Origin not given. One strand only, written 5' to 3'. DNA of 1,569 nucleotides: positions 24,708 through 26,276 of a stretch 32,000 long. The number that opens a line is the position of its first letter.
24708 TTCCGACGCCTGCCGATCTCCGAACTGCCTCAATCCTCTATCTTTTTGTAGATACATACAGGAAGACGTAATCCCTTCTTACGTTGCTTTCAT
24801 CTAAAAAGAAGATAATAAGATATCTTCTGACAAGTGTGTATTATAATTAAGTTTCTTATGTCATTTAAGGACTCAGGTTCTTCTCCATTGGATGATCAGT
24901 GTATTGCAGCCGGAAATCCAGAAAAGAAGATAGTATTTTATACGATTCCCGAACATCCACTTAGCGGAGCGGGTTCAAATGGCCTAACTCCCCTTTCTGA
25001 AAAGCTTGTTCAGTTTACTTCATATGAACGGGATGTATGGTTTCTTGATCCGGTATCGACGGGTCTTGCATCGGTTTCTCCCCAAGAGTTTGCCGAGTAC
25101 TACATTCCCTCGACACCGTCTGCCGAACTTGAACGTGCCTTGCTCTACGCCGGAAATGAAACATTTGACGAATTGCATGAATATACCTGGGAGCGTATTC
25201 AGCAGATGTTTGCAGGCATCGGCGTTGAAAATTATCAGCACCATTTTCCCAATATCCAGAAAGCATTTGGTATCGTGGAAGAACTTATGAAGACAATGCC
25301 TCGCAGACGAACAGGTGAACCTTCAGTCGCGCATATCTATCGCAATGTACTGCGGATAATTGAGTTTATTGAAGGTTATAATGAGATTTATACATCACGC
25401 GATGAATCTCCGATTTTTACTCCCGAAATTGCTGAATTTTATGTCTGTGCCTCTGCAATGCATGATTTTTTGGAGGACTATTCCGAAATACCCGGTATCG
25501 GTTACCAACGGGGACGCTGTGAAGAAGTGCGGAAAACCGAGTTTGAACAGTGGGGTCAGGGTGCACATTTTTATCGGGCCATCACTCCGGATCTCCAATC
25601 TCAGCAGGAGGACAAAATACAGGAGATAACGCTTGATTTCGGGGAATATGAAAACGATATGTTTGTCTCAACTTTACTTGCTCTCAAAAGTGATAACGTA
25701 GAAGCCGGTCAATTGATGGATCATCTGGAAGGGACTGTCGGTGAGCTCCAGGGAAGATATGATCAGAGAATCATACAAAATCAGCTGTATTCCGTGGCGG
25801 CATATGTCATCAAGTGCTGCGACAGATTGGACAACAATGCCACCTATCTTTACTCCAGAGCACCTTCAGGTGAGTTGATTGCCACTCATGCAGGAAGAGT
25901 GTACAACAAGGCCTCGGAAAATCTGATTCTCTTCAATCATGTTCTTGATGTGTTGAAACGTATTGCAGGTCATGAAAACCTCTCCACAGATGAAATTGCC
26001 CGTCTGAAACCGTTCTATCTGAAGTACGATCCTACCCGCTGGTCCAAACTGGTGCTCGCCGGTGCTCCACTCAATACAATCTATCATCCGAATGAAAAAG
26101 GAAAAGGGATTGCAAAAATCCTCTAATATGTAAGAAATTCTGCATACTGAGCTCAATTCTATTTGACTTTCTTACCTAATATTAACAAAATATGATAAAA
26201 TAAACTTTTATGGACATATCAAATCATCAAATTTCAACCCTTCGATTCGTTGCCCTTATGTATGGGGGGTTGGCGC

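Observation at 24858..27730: Split, very divergent RelA/SpoT-homologue pair: an HD-hydrolase-like gene followed by a synthetase-fold gene (candidate alarmone or toxSAS-like module)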

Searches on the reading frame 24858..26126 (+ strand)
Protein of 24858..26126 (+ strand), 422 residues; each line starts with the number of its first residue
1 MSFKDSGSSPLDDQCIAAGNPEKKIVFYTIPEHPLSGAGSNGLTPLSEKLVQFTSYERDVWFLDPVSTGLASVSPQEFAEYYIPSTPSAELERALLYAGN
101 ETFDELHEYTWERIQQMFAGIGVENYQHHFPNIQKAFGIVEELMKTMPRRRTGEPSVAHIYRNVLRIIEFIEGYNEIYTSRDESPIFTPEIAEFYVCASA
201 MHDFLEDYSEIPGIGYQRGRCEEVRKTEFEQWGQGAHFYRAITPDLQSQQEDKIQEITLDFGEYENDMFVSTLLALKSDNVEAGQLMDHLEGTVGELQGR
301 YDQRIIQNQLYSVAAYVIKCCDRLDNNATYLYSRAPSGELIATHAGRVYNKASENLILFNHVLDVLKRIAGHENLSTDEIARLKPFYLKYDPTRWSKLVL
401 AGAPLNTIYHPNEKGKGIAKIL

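Call 3: search_protein_families(library=pfam, proteins=[window:24858-26126:+], max_evalue=10)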
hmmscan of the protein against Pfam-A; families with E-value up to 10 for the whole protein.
window:24858-26126:+ (422 aa): 3 families
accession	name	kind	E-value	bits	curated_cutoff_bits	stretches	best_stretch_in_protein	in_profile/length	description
PF05336.19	rhaM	-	0.079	13.6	23.4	1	101-142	14-55/105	L-rhamnose mutarotase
PF06574.18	FAD_syn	-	0.12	12.6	27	1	25-84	40-103/158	FAD synthetase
PF02561.19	FliS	-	0.16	12.7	26.7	1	108-154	23-69/115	Flagellar protein FliS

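Call 4: search_protein_families(library=ncbifam, proteins=[window:24858-26126:+], max_evalue=10)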
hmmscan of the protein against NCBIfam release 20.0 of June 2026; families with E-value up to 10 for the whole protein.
window:24858-26126:+ (422 aa): 0 families

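Call 6: find_homologous_proteins(query=window:24858-26126:+, max_evalue=0.001)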
Query window:24858-26126:+ (422 aa): 10 proteins with E <= 0.001 among 5659 candidates.
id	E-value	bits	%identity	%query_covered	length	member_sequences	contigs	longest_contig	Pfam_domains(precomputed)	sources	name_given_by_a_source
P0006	8.9e-277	936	96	100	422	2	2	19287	-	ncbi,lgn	-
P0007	2.0e-213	727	73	100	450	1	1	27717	-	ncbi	-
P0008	3.6e-207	706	71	100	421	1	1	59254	-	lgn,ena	-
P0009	1.3e-199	681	70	100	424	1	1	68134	-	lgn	-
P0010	3.4e-198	677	70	100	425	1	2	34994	-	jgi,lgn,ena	-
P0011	3.4e-169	581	62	100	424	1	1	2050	-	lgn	-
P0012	4.8e-165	568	64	92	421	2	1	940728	-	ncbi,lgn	-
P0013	3.4e-76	275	42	85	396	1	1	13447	-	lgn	-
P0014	3.0e-47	180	37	79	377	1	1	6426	-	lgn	-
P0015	4.0e-42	163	35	89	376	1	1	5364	-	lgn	-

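Call 10: search_solved_structures(query=A2, max_evalue=10, show_alignments=3)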
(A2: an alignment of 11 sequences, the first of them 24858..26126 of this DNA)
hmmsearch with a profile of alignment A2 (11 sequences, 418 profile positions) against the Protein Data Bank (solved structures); distinct sequences matched with E-value up to 10: 5.
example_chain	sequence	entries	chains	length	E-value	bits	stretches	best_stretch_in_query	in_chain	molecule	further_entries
3mlg_A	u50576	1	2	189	0.064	15.4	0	114-148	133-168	2X chimera of Helicobacter pylori protein HP0242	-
21gi_A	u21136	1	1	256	0.18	14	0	113-148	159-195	A designed protein Three-twist Knot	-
6n4a_A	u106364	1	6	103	0.63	12.2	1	144-160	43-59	PII-like SbtB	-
6mm2_A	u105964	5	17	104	0.64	12.1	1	144-160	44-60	Carbon regulatory PII-like protein SbtB | SbtB7001, PII-like protein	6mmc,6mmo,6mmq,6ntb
5zrx_A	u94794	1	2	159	1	11.5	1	38-116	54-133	Phosphatidylinositol 3,4,5-trisphosphate 5-phosphatase 2,Ephrin type-A receptor 2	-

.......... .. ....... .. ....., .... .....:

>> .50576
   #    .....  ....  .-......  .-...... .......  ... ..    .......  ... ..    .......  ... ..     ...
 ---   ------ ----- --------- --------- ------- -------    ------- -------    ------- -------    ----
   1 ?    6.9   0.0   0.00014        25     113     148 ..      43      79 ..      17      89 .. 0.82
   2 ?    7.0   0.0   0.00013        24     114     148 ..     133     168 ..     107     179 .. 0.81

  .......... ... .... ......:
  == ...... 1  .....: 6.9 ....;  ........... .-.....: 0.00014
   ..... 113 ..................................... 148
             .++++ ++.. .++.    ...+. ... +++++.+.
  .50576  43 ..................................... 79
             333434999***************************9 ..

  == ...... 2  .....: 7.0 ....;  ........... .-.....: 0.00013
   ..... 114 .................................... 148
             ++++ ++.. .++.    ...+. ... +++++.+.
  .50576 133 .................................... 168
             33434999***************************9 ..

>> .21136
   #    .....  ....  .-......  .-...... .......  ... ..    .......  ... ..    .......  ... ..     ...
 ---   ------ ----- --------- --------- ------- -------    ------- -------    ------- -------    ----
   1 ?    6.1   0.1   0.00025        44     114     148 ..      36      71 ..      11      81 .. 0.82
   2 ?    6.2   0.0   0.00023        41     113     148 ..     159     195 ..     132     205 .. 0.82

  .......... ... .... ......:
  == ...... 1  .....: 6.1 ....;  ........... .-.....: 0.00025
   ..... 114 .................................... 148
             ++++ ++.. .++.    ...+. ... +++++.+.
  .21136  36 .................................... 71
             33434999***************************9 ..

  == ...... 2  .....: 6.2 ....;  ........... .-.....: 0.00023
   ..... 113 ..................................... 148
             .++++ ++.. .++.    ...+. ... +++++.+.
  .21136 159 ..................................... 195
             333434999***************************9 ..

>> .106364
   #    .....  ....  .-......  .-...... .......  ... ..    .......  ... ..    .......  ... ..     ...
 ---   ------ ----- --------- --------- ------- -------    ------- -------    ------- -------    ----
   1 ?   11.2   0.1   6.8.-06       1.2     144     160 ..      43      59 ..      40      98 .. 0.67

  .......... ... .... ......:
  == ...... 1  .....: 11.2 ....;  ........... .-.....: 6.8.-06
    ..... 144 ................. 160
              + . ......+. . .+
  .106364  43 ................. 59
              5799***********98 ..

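Call 12: find_homologous_proteins(query=A2, max_evalue=0.01)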
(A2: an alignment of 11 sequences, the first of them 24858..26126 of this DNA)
Query A2 (11 sequences) (422 aa, profile of the alignment): 9 proteins with E <= 0.01 among 8000 candidates.
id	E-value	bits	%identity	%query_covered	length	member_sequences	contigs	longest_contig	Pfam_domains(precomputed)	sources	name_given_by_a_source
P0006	4.0e-222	756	96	100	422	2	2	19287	-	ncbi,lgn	-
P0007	1.9e-221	754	73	100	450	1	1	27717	-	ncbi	-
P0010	6.8e-221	752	70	100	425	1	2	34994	-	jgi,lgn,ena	-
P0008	6.8e-220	748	71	100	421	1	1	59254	-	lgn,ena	-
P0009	5.7e-218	742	70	100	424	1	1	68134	-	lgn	-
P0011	3.4e-209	713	62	100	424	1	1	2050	-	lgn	-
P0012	2.0e-206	704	64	92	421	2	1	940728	-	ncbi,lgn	-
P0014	2.7e-146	506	37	79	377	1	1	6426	-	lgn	-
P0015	6.0e-143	495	35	89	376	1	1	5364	-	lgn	-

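Call 15: find_encoding_contigs(protein=P0012, flank=6000, max_places=3)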
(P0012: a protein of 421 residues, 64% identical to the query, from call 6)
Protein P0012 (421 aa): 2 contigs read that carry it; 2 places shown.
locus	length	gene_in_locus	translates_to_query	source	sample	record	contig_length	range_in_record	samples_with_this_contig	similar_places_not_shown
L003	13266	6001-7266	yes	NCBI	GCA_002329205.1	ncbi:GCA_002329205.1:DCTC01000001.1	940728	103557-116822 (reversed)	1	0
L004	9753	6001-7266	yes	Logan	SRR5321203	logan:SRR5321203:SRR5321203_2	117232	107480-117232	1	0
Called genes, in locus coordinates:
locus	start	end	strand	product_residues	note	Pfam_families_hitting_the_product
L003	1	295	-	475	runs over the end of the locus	PF00133:tRNA-synt_1 (faint), PF00750:tRNA-synt_1d (weak), PF01406:tRNA-synt_1e, PF01921:tRNA-synt_1f (faint), PF09334:tRNA-synt_1g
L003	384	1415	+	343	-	PF01738:DLH (faint), PF00561:Abhydrolase_1 (faint), PF12697:Abhydrolase_6 (faint), PF00326:Peptidase_S9, PF12146:Hydrolase_4 (faint)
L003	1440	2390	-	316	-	PF01699:Na_Ca_ex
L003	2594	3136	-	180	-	-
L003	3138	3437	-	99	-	PF01883:FeS_assembly_P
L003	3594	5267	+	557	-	PF00753:Lactamase_B, PF12706:Lactamase_B_2 (weak), PF07521:RMMBL (faint), PF22505:RNase_J_b_CASP, PF17770:RNase_J_C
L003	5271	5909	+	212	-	PF21176:RecR_HhH, PF02132:RecR_ZnF (faint), PF01751:Toprim (weak), PF13662:Toprim_4, PF21175:RecR_C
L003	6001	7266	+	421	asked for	-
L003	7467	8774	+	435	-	-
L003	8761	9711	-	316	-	PF13793:Pribosyltran_N, PF00156:Pribosyltran, PF14572:Pribosyl_synth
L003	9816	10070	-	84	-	PF02575:YbaB_DNA_bd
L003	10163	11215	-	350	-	PF13177:DNA_pol3_delta2, PF13604:AAA_30 (faint), PF13401:AAA_22 (weak), PF00004:AAA, PF07728:AAA_5 (faint)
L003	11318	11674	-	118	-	PF02130:YbeY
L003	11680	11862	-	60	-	PF01165:Ribosomal_S21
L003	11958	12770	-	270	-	-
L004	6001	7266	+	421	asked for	-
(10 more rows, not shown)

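Call 17: find_encoding_contigs(protein=P0013, flank=6000, max_places=2)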
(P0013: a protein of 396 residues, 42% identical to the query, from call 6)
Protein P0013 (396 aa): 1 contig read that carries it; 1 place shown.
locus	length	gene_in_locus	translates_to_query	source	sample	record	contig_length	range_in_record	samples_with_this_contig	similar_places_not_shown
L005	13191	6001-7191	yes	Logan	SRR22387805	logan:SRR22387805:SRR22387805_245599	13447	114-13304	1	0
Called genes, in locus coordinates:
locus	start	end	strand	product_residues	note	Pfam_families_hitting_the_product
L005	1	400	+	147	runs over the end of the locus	-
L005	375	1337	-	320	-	PF01699:Na_Ca_ex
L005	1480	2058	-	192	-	PF00881:Nitroreductase, PF14512:TM1586_NiRdase (faint), PF00881:Nitroreductase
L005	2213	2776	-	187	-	-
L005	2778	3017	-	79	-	-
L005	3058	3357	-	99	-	PF01883:FeS_assembly_P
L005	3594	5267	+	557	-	PF00753:Lactamase_B, PF12706:Lactamase_B_2 (weak), PF22505:RNase_J_b_CASP, PF17770:RNase_J_C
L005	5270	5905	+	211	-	PF21176:RecR_HhH, PF02132:RecR_ZnF (weak), PF01751:Toprim (weak), PF13662:Toprim_4, PF21175:RecR_C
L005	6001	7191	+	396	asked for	-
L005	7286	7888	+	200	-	-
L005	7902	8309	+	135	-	-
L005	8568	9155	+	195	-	-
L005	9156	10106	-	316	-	PF13793:Pribosyltran_N, PF00156:Pribosyltran, PF14572:Pribosyl_synth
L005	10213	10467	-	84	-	PF02575:YbaB_DNA_bd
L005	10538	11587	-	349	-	PF13177:DNA_pol3_delta2, PF13401:AAA_22 (faint), PF00004:AAA, PF07728:AAA_5 (faint)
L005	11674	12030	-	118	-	PF02130:YbeY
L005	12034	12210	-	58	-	PF01165:Ribosomal_S21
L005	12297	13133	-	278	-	-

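Call 18: find_encoding_contigs(protein=P0014, flank=6000, max_places=2)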
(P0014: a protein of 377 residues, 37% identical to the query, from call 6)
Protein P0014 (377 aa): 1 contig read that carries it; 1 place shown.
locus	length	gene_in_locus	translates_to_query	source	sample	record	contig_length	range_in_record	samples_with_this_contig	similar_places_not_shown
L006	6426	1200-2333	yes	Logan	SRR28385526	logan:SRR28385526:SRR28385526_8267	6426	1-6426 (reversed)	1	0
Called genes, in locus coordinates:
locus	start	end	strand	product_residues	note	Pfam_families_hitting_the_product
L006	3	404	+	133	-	?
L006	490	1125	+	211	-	PF21176:RecR_HhH, PF02132:RecR_ZnF (weak), PF01751:Toprim, PF13662:Toprim_4, PF21175:RecR_C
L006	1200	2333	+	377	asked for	-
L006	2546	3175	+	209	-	-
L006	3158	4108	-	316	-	PF13793:Pribosyltran_N, PF00156:Pribosyltran, PF14572:Pribosyl_synth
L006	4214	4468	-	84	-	PF02575:YbaB_DNA_bd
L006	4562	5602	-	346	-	PF13177:DNA_pol3_delta2, PF13604:AAA_30 (faint), PF13401:AAA_22 (weak), PF00004:AAA, PF07728:AAA_5 (faint)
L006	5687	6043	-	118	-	PF02130:YbeY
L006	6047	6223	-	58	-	PF01165:Ribosomal_S21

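Call 41: predict_structure(alignment_id=A2)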
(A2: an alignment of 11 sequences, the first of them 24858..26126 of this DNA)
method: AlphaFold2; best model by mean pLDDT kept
length: 422 residues; sequences in the alignment: 11
mean_pLDDT: 77.3   pTM: 0.81
mean pLDDT of the five models: 77.3, 77.0, 76.3, 75.9, 74.6
residues with pLDDT >= 90: 136; 70-90: 179; 50-70: 54; < 50: 53
segments of 3 or more residues with pLDDT < 50: 1-29, 36-41, 213-226
pLDDT, mean of each block of 10 residues (from residue 1): 28 28 34 49 70 86 84 86 90 93 94 95 89 88 78 89 94 93 92 95 68 40 43 60 53 68 82 76 68 75 83 90 89 93 93 85 87 87 84 91 91 83 85
secondary structure, 60 per line:
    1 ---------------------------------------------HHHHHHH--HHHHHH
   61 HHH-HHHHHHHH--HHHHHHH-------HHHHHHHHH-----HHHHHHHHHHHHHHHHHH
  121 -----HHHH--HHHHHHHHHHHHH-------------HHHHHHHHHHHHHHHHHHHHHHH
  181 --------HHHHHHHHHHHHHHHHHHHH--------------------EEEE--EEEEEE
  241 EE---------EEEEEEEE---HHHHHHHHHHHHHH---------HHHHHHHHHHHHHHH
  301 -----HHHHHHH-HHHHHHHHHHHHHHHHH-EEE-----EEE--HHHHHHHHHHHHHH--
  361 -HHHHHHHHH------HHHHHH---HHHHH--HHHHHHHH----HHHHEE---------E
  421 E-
elements in order: H46-52 H55-63 H65-72 H75-81 H89-97 H103-120 H126-129 H132-144 H158-180 H189-208 E229-232 E235-242 E252-259 H263-276 H286-300 H306-312 H314-330 E332-334 E340-342 H345-358 H362-370 H377-382 H386-390 H393-400 H405-408

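Call 44: fold_search(model_id=the predicted structure, library=pdb)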
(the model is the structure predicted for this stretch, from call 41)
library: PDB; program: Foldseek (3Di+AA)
matches with E <= 10: 250; with E <= 0.001: 0
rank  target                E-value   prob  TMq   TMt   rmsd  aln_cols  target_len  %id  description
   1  6yvc_B                1.3e-01  0.99  0.27  0.59   8.3       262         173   14  Crystal structure of the small alarmone hydrolase (SAH) of Pseudomonas aeruginosa (released 2021-05-12)
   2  6z3o_BBB              1.4e-01  0.99  0.27  0.59   7.4       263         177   14  The E74Q mutant of Small Alarmone Hydrolase SAH from Pseudomonas aeruginosa PAO1 (released 2021-01-27)
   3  6yvc_A                1.5e-01  0.99  0.27  0.58   7.5       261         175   14  Crystal structure of the small alarmone hydrolase (SAH) of Pseudomonas aeruginosa (released 2021-05-12)
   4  6s2u                  1.5e-01  0.97  0.27  0.33   7.5       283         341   15  Structure of the catalytic domain of T. thermophilus Rel in complex with AMP and ppGpp (released 2020-07-08)
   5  6z3o_AAA              1.6e-01  0.98  0.27  0.57   7.5       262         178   15  The E74Q mutant of Small Alarmone Hydrolase SAH from Pseudomonas aeruginosa PAO1 (released 2021-01-27)
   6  6yvc_D                1.7e-01  0.98  0.26  0.58   7.7       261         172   15  Crystal structure of the small alarmone hydrolase (SAH) of Pseudomonas aeruginosa (released 2021-05-12)
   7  6yvc_C                1.7e-01  0.98  0.27  0.59   7.6       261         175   14  Crystal structure of the small alarmone hydrolase (SAH) of Pseudomonas aeruginosa (released 2021-05-12)
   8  7bmh_A                2.0e-01  0.23  0.14  0.21  18.5       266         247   10  Crystal structure of a light-driven proton pump LR (Mac) from Leptosphaeria maculans (released 2021-07-07)
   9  6z3n_AAA              2.1e-01  0.97  0.27  0.59   7.4       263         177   14  Apo Structure of a Hydrolase from Pseudomonas aeruginosa PAO1 (released 2021-06-09)
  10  2h40                  2.6e-01  0.47  0.28  0.34  12.9       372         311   12  Crystal structure of the catalytic domain of unliganded PDE5 (released 2006-06-06)
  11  6s2v_A                2.9e-01  0.84  0.25  0.30   8.9       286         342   15  Structure of the N-terminal catalytic region of T. thermophilus Rel (released 2020-07-08)
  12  4wzi_B                3.2e-01  0.23  0.20  0.20  20.1       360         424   10  Crystal structure of crosslink stabilized long-form PDE4B (released 2015-03-11)
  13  1mkd_A                3.3e-01  0.35  0.20  0.25  16.9       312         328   10  crystal structure of PDE4D catalytic domain and zardaverine complex (released 2003-03-01)
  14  4wzi_A                3.3e-01  0.23  0.20  0.20  19.6       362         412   12  Crystal structure of crosslink stabilized long-form PDE4B (released 2015-03-11)
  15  7qod_A                3.6e-01  0.87  0.28  0.51   7.6       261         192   13  Native structure of a small alarmone hydrolase (RelH) from Corynebacterium glutamicum (released 2022-07-13)
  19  7qod_B                7.0e-01  0.80  0.28  0.54   6.7       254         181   13  Native structure of a small alarmone hydrolase (RelH) from Corynebacterium glutamicum (released 2022-07-13)
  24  3nqw_A                1.1e+00  0.66  0.26  0.54   8.0       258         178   14  A metazoan ortholog of SpoT hydrolyzes ppGpp and plays a role in starvation responses (released 2010-09-08)
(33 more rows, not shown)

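Call 101: search_protein_families(library=padloc, proteins=[window:24858-26126:+], max_evalue=1)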
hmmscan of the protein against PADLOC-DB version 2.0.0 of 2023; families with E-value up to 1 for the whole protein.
window:24858-26126:+ (422 aa): 0 families
